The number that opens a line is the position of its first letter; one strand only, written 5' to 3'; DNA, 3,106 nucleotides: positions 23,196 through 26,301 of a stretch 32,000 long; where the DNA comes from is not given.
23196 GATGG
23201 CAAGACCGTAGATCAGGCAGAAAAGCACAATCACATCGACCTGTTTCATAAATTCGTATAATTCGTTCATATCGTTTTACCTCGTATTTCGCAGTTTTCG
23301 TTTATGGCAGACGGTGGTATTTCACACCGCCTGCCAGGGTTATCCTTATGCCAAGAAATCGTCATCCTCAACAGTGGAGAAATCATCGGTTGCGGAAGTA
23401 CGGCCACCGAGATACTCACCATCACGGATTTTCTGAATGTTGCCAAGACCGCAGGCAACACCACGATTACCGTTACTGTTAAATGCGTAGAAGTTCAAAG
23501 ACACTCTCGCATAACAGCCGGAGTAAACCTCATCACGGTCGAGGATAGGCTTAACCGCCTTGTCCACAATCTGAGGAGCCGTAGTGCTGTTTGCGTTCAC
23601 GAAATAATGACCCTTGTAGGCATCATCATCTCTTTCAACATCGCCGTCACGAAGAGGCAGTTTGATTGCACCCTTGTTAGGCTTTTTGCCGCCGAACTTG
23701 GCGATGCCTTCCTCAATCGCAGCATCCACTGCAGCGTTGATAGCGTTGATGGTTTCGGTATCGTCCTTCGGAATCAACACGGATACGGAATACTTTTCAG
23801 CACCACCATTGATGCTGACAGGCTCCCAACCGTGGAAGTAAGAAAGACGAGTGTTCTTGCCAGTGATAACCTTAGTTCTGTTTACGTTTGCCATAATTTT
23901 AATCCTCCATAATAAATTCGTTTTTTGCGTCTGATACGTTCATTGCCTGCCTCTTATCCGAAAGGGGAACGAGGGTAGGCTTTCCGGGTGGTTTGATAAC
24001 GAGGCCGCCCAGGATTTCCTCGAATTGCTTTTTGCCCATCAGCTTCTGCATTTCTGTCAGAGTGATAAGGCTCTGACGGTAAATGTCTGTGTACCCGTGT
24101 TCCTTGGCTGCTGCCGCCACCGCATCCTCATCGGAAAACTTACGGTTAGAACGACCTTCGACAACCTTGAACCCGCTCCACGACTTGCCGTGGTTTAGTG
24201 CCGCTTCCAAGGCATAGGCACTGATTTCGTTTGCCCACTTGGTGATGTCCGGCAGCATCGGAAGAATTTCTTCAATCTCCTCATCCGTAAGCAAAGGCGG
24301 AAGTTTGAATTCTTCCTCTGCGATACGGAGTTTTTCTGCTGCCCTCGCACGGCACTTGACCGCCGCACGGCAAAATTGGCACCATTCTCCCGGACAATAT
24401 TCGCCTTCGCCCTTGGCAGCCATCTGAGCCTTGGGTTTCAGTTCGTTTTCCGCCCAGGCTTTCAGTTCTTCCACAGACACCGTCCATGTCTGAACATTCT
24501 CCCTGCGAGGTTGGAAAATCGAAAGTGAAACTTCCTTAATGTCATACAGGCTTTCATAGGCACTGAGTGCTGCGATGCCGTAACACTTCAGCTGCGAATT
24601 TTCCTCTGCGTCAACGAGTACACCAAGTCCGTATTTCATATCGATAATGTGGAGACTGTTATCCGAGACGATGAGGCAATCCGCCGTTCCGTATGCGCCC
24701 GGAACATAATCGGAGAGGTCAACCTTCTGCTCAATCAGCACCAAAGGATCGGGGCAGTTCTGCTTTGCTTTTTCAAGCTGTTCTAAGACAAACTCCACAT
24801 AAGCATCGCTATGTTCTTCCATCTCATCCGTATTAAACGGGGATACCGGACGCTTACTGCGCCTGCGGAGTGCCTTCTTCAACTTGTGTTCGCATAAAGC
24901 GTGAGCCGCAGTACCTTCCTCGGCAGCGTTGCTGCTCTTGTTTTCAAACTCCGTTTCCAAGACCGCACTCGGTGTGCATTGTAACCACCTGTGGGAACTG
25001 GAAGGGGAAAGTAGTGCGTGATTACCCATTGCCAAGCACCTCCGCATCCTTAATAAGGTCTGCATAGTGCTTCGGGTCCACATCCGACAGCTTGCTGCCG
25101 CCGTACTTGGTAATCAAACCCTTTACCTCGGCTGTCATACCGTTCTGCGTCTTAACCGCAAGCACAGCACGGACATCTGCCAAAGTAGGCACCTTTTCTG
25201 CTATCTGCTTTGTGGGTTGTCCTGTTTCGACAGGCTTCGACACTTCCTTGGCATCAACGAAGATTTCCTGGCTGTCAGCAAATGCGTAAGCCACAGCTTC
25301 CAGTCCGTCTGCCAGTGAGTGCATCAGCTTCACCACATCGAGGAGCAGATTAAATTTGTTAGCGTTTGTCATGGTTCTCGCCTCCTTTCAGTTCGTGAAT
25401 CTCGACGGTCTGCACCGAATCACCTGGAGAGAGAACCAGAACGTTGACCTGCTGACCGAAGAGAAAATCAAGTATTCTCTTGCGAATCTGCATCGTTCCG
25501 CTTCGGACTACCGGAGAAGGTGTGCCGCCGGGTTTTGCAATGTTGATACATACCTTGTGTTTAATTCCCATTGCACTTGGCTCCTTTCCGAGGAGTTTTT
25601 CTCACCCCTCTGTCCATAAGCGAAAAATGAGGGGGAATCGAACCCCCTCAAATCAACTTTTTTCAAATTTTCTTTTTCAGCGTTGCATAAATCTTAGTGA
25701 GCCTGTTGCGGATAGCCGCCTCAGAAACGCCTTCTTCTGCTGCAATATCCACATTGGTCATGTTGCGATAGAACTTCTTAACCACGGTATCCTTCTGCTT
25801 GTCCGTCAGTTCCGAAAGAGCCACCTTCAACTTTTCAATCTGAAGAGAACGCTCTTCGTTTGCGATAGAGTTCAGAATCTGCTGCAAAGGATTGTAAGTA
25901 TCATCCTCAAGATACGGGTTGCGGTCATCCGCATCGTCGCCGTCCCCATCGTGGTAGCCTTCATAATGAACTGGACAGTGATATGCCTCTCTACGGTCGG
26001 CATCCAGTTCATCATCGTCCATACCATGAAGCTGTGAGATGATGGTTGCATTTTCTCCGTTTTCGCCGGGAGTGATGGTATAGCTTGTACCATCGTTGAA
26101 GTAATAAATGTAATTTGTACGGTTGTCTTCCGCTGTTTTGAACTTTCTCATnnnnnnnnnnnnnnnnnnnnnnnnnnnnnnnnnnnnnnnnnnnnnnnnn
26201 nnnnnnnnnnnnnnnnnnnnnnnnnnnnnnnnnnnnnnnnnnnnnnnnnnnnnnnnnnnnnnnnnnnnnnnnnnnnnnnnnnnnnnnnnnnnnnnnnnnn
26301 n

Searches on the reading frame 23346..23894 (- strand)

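Call 79: search_protein_families(library=pfam, proteins=[window:23346-23894:-], max_evalue=0.001)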
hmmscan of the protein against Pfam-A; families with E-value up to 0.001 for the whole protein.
window:23346-23894:- (182 aa): 1 family
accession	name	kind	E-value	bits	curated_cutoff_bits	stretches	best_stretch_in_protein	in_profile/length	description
PF10991.15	Enc34_ssDNA-bd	-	1.9e-76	256.1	26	1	7-181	1-176/176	Enterobacter phage Enc34, ssDNA-binding protein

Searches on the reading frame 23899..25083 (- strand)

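Call 3: search_protein_families(library=pfam, proteins=[window:23899-25083:-], max_evalue=1)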
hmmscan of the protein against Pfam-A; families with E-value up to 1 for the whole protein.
window:23899-25083:- (394 aa): 3 families
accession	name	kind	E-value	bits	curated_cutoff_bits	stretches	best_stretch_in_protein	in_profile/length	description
PF10926.14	DUF2800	-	1.1e-161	538.5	21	1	22-379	1-368/368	Protein of unknown function (DUF2800)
PF12705.13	PDDEXK_1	-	1.8e-08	35.1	22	1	26-245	3-247/247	PD-(D/E)XK nuclease superfamily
PF08696.17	Dna2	-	0.042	14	22.4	1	22-120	53-143/204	DNA replication factor Dna2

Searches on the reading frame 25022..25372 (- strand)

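Call 3: search_protein_families(library=pfam, proteins=[window:25022-25372:-], max_evalue=1)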
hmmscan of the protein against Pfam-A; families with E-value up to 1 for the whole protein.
window:25022-25372:- (116 aa): 0 families

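Call 7: search_protein_families(library=phrogs, proteins=[window:25022-25372:-], max_evalue=0.1)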
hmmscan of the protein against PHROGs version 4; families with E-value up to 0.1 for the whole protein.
window:25022-25372:- (116 aa): 6 families
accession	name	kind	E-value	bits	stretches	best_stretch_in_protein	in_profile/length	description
phrog_408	-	unknown function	6.7e-25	88.6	1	6-115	3-110/111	-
phrog_3709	-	unknown function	1.5e-07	32.7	1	57-112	89-144/145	-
phrog_18562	-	unknown function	3.3e-06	28.7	1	49-114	83-148/151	-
phrog_5053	-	unknown function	1.1e-05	26.7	1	28-111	19-97/99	-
phrog_38276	-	unknown function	2.3e-05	25.8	1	44-112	86-156/158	-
phrog_1605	-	unknown function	0.00028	22.1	1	62-113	105-156/159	-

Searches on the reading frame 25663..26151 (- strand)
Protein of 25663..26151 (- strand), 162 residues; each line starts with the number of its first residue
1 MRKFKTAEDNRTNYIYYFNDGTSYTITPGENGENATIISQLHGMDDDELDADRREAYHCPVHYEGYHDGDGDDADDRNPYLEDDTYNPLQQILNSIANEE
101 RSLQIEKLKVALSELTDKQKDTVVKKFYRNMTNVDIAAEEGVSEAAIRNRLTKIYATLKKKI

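Call 3: search_protein_families(library=pfam, proteins=[window:25663-26151:-], max_evalue=1)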
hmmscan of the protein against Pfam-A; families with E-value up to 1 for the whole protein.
window:25663-26151:- (162 aa): 4 families
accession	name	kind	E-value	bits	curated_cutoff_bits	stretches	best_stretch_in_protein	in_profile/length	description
PF08281.18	Sigma70_r4_2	-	1.2e-06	28.5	25.7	1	106-156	2-52/54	Sigma-70, region 4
PF04545.22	Sigma70_r4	-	2.5e-06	27.3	24.1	1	111-160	1-50/50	Sigma-70, region 4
PF06530.18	Phage_antitermQ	-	0.058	13.8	26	1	102-152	50-100/118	Phage antitermination protein Q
PF10741.14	T2SSM_b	-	0.18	12.2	21.7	1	86-121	61-96/111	Type II secretion system (T2SS), protein M subtype b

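Call 6: search_protein_families(library=ncbifam, proteins=[window:25663-26151:-], max_evalue=1)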
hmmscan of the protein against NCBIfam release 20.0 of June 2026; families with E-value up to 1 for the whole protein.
window:25663-26151:- (162 aa): 32 families (the best 25 are shown)
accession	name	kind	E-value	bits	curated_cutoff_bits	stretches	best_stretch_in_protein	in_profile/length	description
TIGR02937.1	sigma70-ECF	superfamily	2.1e-10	40.5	42.9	1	70-162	85-165/165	sigma-70 family RNA polymerase sigma factor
TIGR02983.1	SigE-fam_strep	subfamily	1.4e-06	28.2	141.55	1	102-161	98-157/162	SigE family RNA polymerase sigma factor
TIGR02985.1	Sig70_bacteroi1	subfamily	3.4e-06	27.4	126.4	1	92-162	95-162/162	RNA polymerase sigma-70 factor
TIGR02980.1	SigBFG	subfamily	5.9e-06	26.1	234.35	1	87-161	151-225/227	SigB/SigF/SigG family RNA polymerase sigma factor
TIGR02885.1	spore_sigF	equivalog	8.2e-06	25.8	321.45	1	89-162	158-231/231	RNA polymerase sporulation sigma factor SigF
NF005514.0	PRK07122.1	subfamily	9.4e-06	25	372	1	47-160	151-261/264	RNA polymerase sigma factor SigF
NF004052.0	PRK05572.1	subfamily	1.7e-05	24.4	311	1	91-162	177-250/252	SigF/SigG family RNA polymerase sporulation sigma factor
NF006071.0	PRK08215.1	equivalog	7.8e-05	22.4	372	1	89-154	184-248/258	RNA polymerase sporulation sigma factor SigG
NF005143.0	PRK06596.1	subfamily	0.0002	20.9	241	1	61-152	180-271/285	RNA polymerase factor sigma-32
TIGR02984.1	Sig-70_plancto1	subfamily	0.00023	20.8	183.75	1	104-160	130-186/189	RNA polymerase sigma-70 factor, Planctomycetaceae-specific subfamily 1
TIGR02989.1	Sig-70_gvs1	subfamily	0.00027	20.9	124.55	1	81-159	78-155/158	RNA polymerase sigma-70 factor, Rhodopirellula/Verrucomicrobium family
TIGR02850.1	spore_sigG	equivalog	0.0003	20.3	457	1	89-154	181-245/254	RNA polymerase sporulation sigma factor SigG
NF007227.0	PRK09645.1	subfamily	0.00039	20.4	202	1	97-152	105-160/177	sigma-70 family RNA polymerase sigma factor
NF004113.0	PRK05602.1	equivalog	0.00041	20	208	1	97-161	136-200/211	RNA polymerase sigma factor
NF045758.2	YlxM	equivalog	0.00045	20.3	80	1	115-160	17-62/72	YlxM family DNA-binding protein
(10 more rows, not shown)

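Call 7: search_protein_families(library=phrogs, proteins=[window:25663-26151:-], max_evalue=0.1)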
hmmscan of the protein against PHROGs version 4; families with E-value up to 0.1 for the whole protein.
window:25663-26151:- (162 aa): 14 families
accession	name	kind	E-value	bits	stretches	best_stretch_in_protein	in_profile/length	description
phrog_11138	-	unknown function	2e-10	42.1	1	34-161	20-138/142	-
phrog_1740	-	transcription regulation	2e-09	37.5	1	76-161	135-215/567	RNA polymerase sigma factor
phrog_351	-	transcription regulation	1.1e-08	35.1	1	80-160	652-724/928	RNA polymerase sigma factor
phrog_7061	-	DNA, RNA and nucleotide metabolism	0.00017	23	1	118-151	32-65/70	HTH DNA binding protein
phrog_79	-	transcription regulation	0.0015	19.2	1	90-153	65-128/156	anti-termination protein Q-like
phrog_323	-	transcription regulation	0.0018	18.9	1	102-161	134-195/319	transcriptional regulator, D5-like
phrog_13787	-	unknown function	0.0019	19.3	1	103-162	110-168/172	-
phrog_3512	-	transcription regulation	0.0027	18.9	1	112-155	63-106/130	sigma factor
phrog_11420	-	DNA, RNA and nucleotide metabolism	0.016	16.4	0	6-59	8-61/82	DNA binding protein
phrog_1190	-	transcription regulation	0.018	15.8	1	94-160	95-157/167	RNA polymerase sigma factor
phrog_36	-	transcription regulation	0.026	15.1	1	104-161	129-186/220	transcriptional regulator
phrog_14663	-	unknown function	0.029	16.1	1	93-129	17-53/101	-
phrog_6081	-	unknown function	0.081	13.5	1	71-156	14-94/169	-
phrog_7241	-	transcription regulation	0.091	13.8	0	115-149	60-93/122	transcriptional regulator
